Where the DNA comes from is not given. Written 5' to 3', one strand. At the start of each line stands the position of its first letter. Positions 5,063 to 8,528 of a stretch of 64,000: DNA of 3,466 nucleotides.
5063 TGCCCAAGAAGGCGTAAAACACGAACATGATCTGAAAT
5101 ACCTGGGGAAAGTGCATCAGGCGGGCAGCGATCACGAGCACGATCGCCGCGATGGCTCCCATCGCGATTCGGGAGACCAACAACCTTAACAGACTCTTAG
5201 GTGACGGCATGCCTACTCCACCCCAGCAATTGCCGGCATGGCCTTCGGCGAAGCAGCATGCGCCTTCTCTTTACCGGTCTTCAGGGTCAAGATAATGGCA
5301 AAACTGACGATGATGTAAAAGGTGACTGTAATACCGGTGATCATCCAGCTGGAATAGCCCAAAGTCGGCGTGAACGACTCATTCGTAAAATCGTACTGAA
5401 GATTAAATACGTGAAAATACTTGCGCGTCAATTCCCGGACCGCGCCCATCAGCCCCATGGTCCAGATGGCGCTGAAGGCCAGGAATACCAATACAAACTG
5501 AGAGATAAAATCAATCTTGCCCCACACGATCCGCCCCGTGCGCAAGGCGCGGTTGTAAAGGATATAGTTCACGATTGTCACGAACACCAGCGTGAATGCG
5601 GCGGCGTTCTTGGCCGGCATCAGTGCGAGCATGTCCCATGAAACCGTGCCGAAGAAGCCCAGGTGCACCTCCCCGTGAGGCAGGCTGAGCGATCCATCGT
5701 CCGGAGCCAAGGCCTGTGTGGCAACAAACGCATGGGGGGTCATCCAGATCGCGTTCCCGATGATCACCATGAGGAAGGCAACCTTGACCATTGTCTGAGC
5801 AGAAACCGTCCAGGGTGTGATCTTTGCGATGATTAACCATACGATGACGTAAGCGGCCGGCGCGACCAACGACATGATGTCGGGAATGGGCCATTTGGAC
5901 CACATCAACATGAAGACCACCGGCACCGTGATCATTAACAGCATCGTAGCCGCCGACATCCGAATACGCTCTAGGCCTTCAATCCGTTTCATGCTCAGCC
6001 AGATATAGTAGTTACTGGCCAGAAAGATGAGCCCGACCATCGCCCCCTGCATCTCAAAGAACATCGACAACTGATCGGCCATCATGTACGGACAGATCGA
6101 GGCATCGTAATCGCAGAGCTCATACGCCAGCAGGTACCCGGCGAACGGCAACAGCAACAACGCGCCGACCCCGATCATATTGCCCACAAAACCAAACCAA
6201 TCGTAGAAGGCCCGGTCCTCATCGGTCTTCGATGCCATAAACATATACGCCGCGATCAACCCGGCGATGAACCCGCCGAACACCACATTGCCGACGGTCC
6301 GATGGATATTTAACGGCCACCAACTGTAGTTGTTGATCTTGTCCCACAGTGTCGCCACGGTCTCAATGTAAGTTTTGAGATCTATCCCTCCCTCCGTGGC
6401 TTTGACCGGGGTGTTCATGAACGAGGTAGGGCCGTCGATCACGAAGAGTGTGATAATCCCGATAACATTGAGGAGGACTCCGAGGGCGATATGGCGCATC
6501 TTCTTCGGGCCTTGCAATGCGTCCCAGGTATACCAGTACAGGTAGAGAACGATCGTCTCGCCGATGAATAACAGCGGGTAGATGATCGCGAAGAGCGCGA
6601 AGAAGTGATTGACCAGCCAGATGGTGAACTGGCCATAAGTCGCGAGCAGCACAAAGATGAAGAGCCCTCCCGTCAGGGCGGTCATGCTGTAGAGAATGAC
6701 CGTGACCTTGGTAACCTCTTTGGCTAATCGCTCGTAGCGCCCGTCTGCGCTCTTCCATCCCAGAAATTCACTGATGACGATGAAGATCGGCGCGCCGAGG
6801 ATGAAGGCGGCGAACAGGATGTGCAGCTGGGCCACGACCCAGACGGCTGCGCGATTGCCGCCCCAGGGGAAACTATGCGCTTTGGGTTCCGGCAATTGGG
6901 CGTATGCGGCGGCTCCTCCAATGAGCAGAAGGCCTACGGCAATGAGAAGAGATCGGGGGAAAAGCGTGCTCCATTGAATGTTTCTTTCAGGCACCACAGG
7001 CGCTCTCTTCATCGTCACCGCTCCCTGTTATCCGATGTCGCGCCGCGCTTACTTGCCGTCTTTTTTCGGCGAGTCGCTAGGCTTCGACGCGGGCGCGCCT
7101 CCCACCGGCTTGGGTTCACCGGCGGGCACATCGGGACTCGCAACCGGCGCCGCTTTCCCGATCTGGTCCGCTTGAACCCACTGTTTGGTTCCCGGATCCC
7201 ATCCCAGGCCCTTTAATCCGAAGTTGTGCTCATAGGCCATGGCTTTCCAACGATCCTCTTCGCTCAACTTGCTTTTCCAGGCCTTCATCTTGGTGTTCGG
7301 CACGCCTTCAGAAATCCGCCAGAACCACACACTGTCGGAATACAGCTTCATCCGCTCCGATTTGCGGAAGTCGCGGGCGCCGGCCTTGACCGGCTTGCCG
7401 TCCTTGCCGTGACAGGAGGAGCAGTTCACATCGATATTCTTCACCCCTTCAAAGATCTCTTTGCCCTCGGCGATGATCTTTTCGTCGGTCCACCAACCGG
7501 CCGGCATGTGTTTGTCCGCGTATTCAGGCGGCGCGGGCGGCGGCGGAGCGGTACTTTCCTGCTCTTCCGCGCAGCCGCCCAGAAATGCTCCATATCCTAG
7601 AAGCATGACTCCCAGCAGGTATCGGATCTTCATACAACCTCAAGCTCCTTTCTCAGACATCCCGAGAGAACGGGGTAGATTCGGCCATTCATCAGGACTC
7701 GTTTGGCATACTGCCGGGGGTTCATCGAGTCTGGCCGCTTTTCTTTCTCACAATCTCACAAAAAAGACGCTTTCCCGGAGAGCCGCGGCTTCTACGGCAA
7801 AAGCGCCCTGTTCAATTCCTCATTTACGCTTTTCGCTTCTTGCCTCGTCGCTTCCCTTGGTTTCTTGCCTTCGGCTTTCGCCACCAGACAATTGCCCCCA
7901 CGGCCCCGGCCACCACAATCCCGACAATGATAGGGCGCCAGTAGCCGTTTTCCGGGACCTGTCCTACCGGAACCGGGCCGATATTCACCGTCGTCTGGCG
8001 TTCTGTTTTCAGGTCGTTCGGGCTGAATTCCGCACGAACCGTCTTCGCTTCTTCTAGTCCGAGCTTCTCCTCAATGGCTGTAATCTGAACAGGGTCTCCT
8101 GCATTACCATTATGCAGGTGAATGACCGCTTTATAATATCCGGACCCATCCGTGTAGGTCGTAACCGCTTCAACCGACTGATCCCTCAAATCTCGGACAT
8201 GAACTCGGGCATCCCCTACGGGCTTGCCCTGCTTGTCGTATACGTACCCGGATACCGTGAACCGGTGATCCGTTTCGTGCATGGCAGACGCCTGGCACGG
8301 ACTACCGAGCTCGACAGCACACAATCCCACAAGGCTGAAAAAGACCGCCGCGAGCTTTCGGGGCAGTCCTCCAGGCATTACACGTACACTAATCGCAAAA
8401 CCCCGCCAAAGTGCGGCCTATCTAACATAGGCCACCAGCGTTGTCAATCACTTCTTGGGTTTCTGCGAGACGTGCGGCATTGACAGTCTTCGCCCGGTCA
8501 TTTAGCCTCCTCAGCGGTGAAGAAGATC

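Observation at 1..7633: Seven-gene respiratory operon: Rieske/cyt b core flanked by two bd-like oxidase paralogs and two c cytochromes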

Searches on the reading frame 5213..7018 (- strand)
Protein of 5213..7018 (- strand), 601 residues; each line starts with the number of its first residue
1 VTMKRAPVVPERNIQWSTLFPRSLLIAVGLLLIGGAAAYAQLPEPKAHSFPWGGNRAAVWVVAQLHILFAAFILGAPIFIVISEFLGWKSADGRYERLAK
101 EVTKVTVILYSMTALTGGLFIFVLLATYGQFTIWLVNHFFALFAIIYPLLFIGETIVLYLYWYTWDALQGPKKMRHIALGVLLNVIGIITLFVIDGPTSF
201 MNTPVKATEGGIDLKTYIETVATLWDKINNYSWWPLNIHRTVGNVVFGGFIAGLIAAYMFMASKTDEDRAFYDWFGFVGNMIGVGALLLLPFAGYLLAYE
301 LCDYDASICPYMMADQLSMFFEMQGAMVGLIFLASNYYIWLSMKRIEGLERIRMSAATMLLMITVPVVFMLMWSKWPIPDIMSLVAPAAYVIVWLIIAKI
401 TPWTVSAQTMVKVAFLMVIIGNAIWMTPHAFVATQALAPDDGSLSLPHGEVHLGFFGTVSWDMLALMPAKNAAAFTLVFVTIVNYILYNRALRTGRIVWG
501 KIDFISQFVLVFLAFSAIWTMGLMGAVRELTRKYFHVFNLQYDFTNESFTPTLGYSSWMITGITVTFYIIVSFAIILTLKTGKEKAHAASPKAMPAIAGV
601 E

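Call 6: search_protein_families(library=pfam, proteins=[window:5213-7018:-], max_evalue=0.01)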
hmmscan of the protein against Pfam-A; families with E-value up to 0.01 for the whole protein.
window:5213-7018:- (601 aa): 1 family
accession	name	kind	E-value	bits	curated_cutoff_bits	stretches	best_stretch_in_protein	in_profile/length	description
PF01654.22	Cyt_bd_oxida_I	-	4.4e-19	68.8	26.2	1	56-304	3-240/418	Cytochrome bd terminal oxidase subunit I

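Call 7: search_protein_families(library=ncbifam, proteins=[window:5213-7018:-], max_evalue=0.01)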
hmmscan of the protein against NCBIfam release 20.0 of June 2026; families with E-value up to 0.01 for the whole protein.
window:5213-7018:- (601 aa): 0 families

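Call 8: find_homologous_proteins(query=window:5213-7018:-)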
Query window:5213-7018:- (601 aa): 2023 proteins with E <= 0.001 among 8000 candidates; the best 120 are listed.
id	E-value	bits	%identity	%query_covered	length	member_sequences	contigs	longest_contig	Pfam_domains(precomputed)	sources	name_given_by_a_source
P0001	0.0e+0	1255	93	100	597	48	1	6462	PF01654.23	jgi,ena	jgi:cytochrome bd-type quinol oxidase subunit 1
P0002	0.0e+0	1177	90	97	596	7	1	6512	PF01654.23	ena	-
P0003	0.0e+0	1150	85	97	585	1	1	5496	PF01654.23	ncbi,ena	-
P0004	0.0e+0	1150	85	97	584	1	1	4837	PF01654.23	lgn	-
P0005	0.0e+0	1146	88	93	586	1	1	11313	PF01654.23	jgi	-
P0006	0.0e+0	1145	88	93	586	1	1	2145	PF01654.23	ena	-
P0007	0.0e+0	1137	87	93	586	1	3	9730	PF01654.23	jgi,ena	-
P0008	0.0e+0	1137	87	93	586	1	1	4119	PF01654.23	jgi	-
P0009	0.0e+0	1136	85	97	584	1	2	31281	PF01654.23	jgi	jgi:cytochrome d ubiquinol oxidase subunit I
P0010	0.0e+0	1135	84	97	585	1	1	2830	PF01654.23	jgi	jgi:cytochrome bd ubiquinol oxidase subunit I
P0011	0.0e+0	1131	86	91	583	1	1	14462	PF01654.23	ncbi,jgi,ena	jgi:cytochrome bd-type quinol oxidase subunit 1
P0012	0.0e+0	1131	85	97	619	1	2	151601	PF01654.23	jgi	jgi:cytochrome bd ubiquinol oxidase subunit I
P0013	0.0e+0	1131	86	91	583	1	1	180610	PF01654.23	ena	-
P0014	0.0e+0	1131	86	91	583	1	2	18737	PF01654.23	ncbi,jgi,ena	-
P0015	0.0e+0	1131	86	94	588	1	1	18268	PF01654.23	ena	-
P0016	0.0e+0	1129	85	94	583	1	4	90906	PF01654.23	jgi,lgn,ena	-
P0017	0.0e+0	1129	85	94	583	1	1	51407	PF01654.23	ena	-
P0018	0.0e+0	1129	85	97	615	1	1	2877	PF01654.23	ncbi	-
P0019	0.0e+0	1129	83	100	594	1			PF01654.23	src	-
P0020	0.0e+0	1129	84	94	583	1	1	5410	PF01654.23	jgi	jgi:cytochrome bd-type quinol oxidase subunit 1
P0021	0.0e+0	1127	85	96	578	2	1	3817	PF01654.23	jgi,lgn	jgi:cytochrome d ubiquinol oxidase subunit I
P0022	0.0e+0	1125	85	97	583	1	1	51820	PF01654.23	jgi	jgi:cytochrome bd-type quinol oxidase subunit 1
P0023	0.0e+0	1125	83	97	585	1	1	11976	PF01654.23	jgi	jgi:cytochrome d ubiquinol oxidase subunit I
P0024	0.0e+0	1124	85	93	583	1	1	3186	PF01654.23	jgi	jgi:cytochrome bd-type quinol oxidase subunit 1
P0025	0.0e+0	1121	83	97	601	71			PF01654.23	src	-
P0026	0.0e+0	1118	85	97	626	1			PF01654.23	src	-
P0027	0.0e+0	1113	84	97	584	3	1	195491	PF01654.23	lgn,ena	-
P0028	0.0e+0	1113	86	92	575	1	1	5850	PF01654.23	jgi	jgi:cytochrome bd-type quinol oxidase subunit 1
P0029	0.0e+0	1111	83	96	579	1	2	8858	PF01654.23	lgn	-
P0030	0.0e+0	1111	84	97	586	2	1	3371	PF01654.23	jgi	jgi:cytochrome bd ubiquinol oxidase subunit I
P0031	0.0e+0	1110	84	95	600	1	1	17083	PF01654.23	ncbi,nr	ncbi:MAG TPA: cytochrome ubiquinol oxidase subunit I [Nitrospirales bacterium]|nr:cytochrome ubiquin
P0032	0.0e+0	1109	84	95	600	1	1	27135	PF01654.23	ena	-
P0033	0.0e+0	1105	84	96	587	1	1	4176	PF01654.23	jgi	jgi:cytochrome d ubiquinol oxidase subunit I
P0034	0.0e+0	1102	82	97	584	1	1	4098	PF01654.23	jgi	jgi:cytochrome bd ubiquinol oxidase subunit I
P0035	0.0e+0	1094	82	96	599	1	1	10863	PF01654.23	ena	-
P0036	0.0e+0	1092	84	97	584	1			PF01654.23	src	-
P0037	0.0e+0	1091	84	96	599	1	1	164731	PF01654.23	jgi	jgi:cytochrome bd-type quinol oxidase subunit 1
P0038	0.0e+0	1088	83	94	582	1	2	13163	PF01654.23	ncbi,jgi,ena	-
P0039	0.0e+0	1086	82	97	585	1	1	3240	PF01654.23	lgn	-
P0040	0.0e+0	1086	83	94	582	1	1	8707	PF01654.23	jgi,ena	-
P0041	0.0e+0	1086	83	94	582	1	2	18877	PF01654.23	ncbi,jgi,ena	jgi:cytochrome d ubiquinol oxidase subunit I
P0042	0.0e+0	1082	83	94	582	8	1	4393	PF01654.23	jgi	jgi:cytochrome bd-type quinol oxidase subunit 1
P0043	0.0e+0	1081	83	94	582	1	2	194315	PF01654.23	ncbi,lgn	-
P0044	0.0e+0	1079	84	95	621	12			PF01654.23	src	-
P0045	0.0e+0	1078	82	94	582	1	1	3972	PF01654.23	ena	-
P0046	0.0e+0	1077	82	94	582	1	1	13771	PF01654.23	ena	-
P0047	0.0e+0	1077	82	95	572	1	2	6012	PF01654.23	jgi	jgi:cytochrome bd-type quinol oxidase subunit 1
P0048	0.0e+0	1077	81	97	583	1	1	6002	PF01654.23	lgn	-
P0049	0.0e+0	1074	83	97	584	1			PF01654.23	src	-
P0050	0.0e+0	1074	80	98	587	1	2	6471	PF01654.23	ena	-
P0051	0.0e+0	1074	81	95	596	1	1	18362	PF01654.23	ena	-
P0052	0.0e+0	1072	81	97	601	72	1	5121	PF01654.23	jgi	-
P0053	0.0e+0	1072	82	94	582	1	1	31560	PF01654.23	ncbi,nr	ncbi:MAG: hypothetical protein EPO02_07800 [Nitrospirae bacterium]|nr:MAG: hypothetical protein EPO0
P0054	0.0e+0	1072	79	98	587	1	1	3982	PF01654.23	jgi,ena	-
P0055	0.0e+0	1070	81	97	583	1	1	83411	PF01654.23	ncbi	-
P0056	0.0e+0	1070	81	96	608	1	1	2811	PF01654.23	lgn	-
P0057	0.0e+0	1069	81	96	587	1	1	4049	PF01654.23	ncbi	-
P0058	0.0e+0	1068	81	94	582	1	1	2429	PF01654.23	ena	-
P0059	0.0e+0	1061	82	94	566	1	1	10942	PF01654.23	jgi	jgi:cytochrome bd-type quinol oxidase subunit 1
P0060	0.0e+0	1060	81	94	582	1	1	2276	PF01654.23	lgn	-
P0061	0.0e+0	1060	81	94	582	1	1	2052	PF01654.23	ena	-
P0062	0.0e+0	1059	81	96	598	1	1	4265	PF01654.23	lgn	-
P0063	0.0e+0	1058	80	94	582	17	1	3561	PF01654.23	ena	-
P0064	0.0e+0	1058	81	94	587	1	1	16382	PF01654.23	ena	-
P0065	0.0e+0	1058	81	94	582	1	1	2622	PF01654.23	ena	-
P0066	0.0e+0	1057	80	97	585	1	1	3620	PF01654.23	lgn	-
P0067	0.0e+0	1057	81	94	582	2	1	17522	PF01654.23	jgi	jgi:cytochrome d ubiquinol oxidase subunit I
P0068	0.0e+0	1056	81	94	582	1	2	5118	PF01654.23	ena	-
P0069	0.0e+0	1055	81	94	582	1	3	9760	PF01654.23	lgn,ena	-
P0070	0.0e+0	1055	81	94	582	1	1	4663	PF01654.23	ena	-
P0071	0.0e+0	1054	80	94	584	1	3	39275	PF01654.23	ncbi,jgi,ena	-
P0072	0.0e+0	1054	81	94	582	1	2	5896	PF01654.23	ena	-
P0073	0.0e+0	1053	80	94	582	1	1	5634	PF01654.23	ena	-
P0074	0.0e+0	1053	80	94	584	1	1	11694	PF01654.23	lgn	-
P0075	0.0e+0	1053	80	94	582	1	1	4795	PF01654.23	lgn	-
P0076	0.0e+0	1052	80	94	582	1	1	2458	PF01654.23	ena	-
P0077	0.0e+0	1051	80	94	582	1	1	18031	PF01654.23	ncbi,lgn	-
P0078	0.0e+0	1049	80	94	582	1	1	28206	PF01654.23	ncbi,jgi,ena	-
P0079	0.0e+0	1048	80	94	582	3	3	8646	PF01654.23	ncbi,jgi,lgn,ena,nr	ncbi:MAG: hypothetical protein D4R81_06730 [Nitrospiraceae bacterium]|nr:MAG: hypothetical protein D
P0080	0.0e+0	1047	80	94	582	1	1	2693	PF01654.23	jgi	jgi:cytochrome bd-type quinol oxidase subunit 1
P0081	0.0e+0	1038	80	94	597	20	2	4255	PF01654.23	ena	-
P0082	0.0e+0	1033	78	97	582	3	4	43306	PF01654.23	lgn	-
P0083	0.0e+0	1021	78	97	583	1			PF01654.23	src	-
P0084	0.0e+0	1013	78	96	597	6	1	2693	PF01654.23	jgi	-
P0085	3.0e-298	1009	82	90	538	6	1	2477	PF01654.23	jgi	jgi:cytochrome bd-type quinol oxidase subunit 1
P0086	5.9e-292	988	75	98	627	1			PF01654.23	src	-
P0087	1.1e-288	977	75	96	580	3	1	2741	PF01654.23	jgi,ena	-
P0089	3.2e-287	972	76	96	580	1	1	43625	PF01654.23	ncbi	-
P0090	4.8e-287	972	76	96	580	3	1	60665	PF01654.23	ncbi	-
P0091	6.7e-282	955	75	95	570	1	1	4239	PF01654.23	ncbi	-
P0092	2.8e-276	936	70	99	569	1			PF01654.23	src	-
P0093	5.3e-275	932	73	96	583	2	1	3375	PF01654.23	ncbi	-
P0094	6.0e-272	922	69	99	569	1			PF01654.23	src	-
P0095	6.9e-271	919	72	96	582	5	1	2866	PF01654.23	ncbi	-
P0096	1.7e-269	914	72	96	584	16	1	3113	PF01654.23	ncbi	-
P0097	1.9e-266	904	70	98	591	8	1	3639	PF01654.23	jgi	jgi:cytochrome bd-type quinol oxidase subunit 1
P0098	2.0e-265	900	71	96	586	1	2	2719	PF01654.23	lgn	-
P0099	2.1e-265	900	71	96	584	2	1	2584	PF01654.23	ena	-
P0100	2.3e-265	900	71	96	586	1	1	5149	PF01654.23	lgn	-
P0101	2.3e-265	900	71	96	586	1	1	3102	PF01654.23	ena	-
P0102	3.0e-265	900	71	96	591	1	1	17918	PF01654.23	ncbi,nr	ncbi:MAG: hypothetical protein FVQ04_00605 [Nitrospira sp.]|nr:hypothetical protein [Nitrospira sp.]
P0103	3.7e-265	900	71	96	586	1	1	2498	PF01654.23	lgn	-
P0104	7.8e-264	895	72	94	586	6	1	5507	PF01654.23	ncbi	-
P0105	4.7e-263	893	71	96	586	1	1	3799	PF01654.23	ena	-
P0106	1.1e-262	891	71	96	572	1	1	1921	PF01654.23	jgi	jgi:cytochrome bd ubiquinol oxidase subunit I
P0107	1.2e-262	891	70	96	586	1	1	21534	PF01654.23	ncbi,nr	ncbi:MAG: cytochrome ubiquinol oxidase subunit I [Nitrospirae bacterium]|nr:cytochrome ubiquinol oxi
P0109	1.3e-261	888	70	96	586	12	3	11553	PF01654.23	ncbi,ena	-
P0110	5.3e-261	886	72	93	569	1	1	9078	PF01654.23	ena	-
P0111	1.7e-260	884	70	97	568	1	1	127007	PF01654.23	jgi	jgi:hypothetical protein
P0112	3.1e-260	883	71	96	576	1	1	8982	PF01654.23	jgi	jgi:hypothetical protein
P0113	8.2e-260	882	71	96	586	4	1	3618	PF01654.23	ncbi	-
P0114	2.8e-259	880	70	97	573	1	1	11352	PF01654.23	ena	-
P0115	4.7e-259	879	70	97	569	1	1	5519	PF01654.23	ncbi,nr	ncbi:MAG: cytochrome ubiquinol oxidase subunit I [Nitrospirota bacterium]|nr:cytochrome ubiquinol ox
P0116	6.9e-259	879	70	96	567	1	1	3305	PF01654.23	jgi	jgi:hypothetical protein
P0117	8.9e-259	879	70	97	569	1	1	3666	PF01654.23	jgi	-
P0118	1.3e-258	878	70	97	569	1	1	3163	PF01654.23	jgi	jgi:cytochrome bd ubiquinol oxidase subunit I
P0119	1.3e-258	878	70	97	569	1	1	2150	PF01654.23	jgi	jgi:cytochrome bd ubiquinol oxidase subunit I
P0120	1.7e-258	878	70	97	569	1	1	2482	PF01654.23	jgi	-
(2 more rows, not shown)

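Call 28: search_solved_structures(query=window:5216-7018:-, max_evalue=0.01, show_alignments=2)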
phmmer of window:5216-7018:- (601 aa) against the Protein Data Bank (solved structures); distinct sequences matched with E-value up to 0.01: 1.
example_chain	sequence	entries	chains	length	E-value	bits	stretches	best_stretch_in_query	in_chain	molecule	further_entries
5doq_A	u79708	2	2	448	1.8e-07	33.6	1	62-205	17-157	Bd-type quinol oxidase subunit I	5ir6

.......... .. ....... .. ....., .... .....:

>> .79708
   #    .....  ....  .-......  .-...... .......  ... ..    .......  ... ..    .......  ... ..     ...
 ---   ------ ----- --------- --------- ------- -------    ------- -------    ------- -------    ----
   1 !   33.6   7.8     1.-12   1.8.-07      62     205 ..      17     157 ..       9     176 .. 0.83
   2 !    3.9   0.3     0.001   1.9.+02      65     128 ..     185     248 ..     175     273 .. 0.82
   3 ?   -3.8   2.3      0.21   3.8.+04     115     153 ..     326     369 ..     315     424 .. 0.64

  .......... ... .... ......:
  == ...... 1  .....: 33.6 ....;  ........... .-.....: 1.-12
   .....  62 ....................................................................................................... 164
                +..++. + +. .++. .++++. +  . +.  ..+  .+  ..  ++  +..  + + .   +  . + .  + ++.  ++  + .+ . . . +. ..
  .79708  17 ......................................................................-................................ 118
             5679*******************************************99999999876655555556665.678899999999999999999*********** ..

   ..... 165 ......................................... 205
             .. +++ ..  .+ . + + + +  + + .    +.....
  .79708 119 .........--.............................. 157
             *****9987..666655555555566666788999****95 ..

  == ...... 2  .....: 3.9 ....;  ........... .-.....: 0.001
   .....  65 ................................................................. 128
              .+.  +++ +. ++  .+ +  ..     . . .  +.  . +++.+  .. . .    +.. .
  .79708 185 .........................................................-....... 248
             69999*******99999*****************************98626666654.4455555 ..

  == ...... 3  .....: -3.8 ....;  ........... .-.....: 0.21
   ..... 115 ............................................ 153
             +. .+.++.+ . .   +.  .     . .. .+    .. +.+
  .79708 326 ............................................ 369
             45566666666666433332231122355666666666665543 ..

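Call 45: predict_structure(alignment_id=A2)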
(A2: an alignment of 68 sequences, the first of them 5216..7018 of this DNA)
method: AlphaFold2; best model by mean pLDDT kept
length: 601 residues; sequences in the alignment: 68
mean_pLDDT: 63.4   pTM: 0.55
mean pLDDT of the five models: 63.4, 63.0, 62.0, 61.3, 60.9
residues with pLDDT >= 90: 6; 70-90: 221; 50-70: 214; < 50: 160
segments of 3 or more residues with pLDDT < 50: 1-4, 308-328, 333-336, 341-344, 426-438, 444-447, 462-470, 502-516, 518-564, 566-568, 577-601
pLDDT, mean of each block of 10 residues (from residue 1): 50 58 85 80 62 57 59 71 86 82 79 69 66 68 77 85 88 89 85 70 57 69 67 72 74 71 76 74 70 66 52 47 48 49 54 78 78 75 84 87 77 64 50 49 55 65 46 55 58 54 46 45 42 33 38 42 49 46 41 36 31
secondary structure, 60 per line:
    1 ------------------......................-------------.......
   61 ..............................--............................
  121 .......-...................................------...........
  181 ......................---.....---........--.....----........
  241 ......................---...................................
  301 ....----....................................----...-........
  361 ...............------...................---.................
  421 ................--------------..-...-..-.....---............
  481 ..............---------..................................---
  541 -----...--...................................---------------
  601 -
elements in order: H19-40 H54-90 H93-127 H129-163 H170-202 H206-210 H214-221 H224-228 H233-262 H266-304 H309-344 E353-355 H356-375 H382-400 E404-406 H407-436 H461-465 H469-494 H504-537 H551-585

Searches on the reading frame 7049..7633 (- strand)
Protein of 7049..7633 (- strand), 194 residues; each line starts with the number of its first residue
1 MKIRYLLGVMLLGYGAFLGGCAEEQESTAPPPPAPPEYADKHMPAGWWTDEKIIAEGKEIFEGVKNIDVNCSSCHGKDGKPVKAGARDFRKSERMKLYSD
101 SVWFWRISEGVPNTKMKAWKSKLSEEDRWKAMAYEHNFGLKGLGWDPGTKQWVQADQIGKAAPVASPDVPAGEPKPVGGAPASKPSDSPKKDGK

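Call 6: search_protein_families(library=pfam, proteins=[window:7049-7633:-], max_evalue=0.01)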
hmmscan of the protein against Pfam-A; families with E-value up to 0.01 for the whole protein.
window:7049-7633:- (194 aa): 2 families
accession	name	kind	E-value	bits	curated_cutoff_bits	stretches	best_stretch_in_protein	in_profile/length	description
PF13442.11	Cytochrome_CBB3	-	2.4e-08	34.6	27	1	62-134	11-67/68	Cytochrome C oxidase, cbb3-type, subunit III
PF00034.26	Cytochrom_C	-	1.3e-05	26.8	21.3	1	54-134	1-85/90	Cytochrome c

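Call 7: search_protein_families(library=ncbifam, proteins=[window:7049-7633:-], max_evalue=0.01)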
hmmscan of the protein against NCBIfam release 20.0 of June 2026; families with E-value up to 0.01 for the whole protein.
window:7049-7633:- (194 aa): 4 families
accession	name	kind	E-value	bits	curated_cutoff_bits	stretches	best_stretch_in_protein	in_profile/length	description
NF011054.0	PRK14486.1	equivalog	1.9e-08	34.2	447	1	47-137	208-289/294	putative bifunctional cbb3-type cytochrome c oxidase subunit II/cytochrome c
TIGR00782.1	ccoP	equivalog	2.1e-07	30.6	179.95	1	49-139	198-282/285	cytochrome-c oxidase, cbb3-type subunit III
NF033864.1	cytochrome579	equivalog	1.5e-06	28.1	280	1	24-157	19-159/179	cytochrome 579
NF045930.1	Cytc6PetJCyano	equivalog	0.0031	17.4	135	1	57-130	25-97/110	cytochrome c6 PetJ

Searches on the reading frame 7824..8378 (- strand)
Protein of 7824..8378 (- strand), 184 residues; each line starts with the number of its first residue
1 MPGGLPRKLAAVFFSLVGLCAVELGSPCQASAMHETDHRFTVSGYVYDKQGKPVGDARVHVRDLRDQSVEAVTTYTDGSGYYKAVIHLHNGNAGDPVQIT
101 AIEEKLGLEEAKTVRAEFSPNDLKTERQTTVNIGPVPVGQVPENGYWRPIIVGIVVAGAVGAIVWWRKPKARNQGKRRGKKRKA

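Call 6: search_protein_families(library=pfam, proteins=[window:7824-8378:-], max_evalue=0.01)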
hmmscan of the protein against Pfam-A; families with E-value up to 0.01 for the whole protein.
window:7824-8378:- (184 aa): 2 families
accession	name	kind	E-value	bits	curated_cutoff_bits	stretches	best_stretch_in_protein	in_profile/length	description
PF13620.12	CarboxypepD_reg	-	1.4e-06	29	32.3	1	41-83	1-41/82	Carboxypeptidase regulatory-like domain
PF02369.22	Big_1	-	0.00029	21.3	34.9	1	40-102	19-79/93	Bacterial Ig-like domain (group 1)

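Call 7: search_protein_families(library=ncbifam, proteins=[window:7824-8378:-], max_evalue=0.01)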
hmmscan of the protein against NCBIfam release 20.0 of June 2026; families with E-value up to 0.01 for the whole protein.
window:7824-8378:- (184 aa): 1 family
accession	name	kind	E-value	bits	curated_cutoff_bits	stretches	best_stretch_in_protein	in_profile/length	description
TIGR04134.1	lipo_with_rSAM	hypoth_equivalog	4.9e-05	23.4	39.8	1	38-86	38-91/150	radical SAM-associated putative lipoprotein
